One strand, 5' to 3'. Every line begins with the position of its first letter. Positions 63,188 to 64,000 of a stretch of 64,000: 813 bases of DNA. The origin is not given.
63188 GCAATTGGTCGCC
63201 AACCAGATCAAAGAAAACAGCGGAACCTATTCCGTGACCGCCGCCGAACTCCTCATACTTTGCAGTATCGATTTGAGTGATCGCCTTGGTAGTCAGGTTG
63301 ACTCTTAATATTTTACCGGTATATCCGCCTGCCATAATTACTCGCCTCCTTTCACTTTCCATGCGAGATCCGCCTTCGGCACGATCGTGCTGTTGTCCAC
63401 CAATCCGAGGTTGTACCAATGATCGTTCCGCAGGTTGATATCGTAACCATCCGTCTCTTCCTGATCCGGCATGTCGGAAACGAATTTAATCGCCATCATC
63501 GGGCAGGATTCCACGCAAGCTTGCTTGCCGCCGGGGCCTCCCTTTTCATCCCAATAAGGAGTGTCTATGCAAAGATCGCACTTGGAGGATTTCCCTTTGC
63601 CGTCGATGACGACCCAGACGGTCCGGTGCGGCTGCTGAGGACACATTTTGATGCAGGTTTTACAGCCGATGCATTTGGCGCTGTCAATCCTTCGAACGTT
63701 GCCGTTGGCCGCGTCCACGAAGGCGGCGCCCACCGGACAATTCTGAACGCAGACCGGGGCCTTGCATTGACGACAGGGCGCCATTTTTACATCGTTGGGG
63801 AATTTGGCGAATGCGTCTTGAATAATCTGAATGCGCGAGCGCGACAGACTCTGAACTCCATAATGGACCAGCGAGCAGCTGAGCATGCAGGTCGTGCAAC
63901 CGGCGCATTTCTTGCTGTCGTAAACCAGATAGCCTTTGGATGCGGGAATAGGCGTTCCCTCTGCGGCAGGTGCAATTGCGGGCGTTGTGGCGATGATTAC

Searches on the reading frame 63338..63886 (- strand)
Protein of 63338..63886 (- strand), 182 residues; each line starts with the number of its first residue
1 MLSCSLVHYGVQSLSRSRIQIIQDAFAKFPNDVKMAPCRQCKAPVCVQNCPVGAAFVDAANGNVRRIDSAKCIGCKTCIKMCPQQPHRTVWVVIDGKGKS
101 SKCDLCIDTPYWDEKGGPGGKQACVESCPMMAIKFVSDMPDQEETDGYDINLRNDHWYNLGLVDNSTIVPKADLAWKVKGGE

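Call 45: search_protein_families(library=pfam, proteins=[window:63338-63886:-], max_evalue=0.01)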
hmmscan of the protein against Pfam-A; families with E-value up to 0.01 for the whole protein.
window:63338-63886:- (182 aa): 13 families
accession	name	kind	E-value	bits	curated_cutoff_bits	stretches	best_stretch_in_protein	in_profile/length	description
PF13247.11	Fer4_11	-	1.2e-09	38.7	26.2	1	37-136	9-98/100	4Fe-4S dicluster domain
PF13237.11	Fer4_10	-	8.9e-08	32.4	25.5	2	66-129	3-53/53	4Fe-4S dicluster domain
PF12838.12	Fer4_7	-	1.1e-07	32.6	27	1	38-84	2-50/52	4Fe-4S dicluster domain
PF13187.11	Fer4_9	-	2.1e-06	28.1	27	2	38-85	2-50/52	4Fe-4S dicluster domain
PF00037.32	Fer4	-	1.1e-05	25.4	21.1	1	67-84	3-20/24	4Fe-4S binding domain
PF14697.11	Fer4_21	-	6.6e-05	23.4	35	2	66-95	2-31/59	4Fe-4S dicluster domain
PF12837.12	Fer4_6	-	0.00013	22.2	25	1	66-83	3-20/24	4Fe-4S binding domain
PF12797.12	Fer4_2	-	0.00014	22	24.5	1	66-83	4-21/22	4Fe-4S binding domain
PF25160.1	LdpA_Fe-S-bd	-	0.00033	20.8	27.6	0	40-85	4-41/49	LdpA Fe-S cluster-binding domain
PF12798.12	Fer4_3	-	0.00079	20.5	27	0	72-84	1-13/15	4Fe-4S binding domain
PF12800.12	Fer4_4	-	0.0015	19.2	24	0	70-84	2-16/17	4Fe-4S binding domain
PF13484.11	Fer4_16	-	0.0021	19.2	30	0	71-84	1-14/66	4Fe-4S double cluster binding domain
PF13370.11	Fer4_13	-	0.0061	17.7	24.5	1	67-84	1-18/58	4Fe-4S single cluster domain of Ferredoxin I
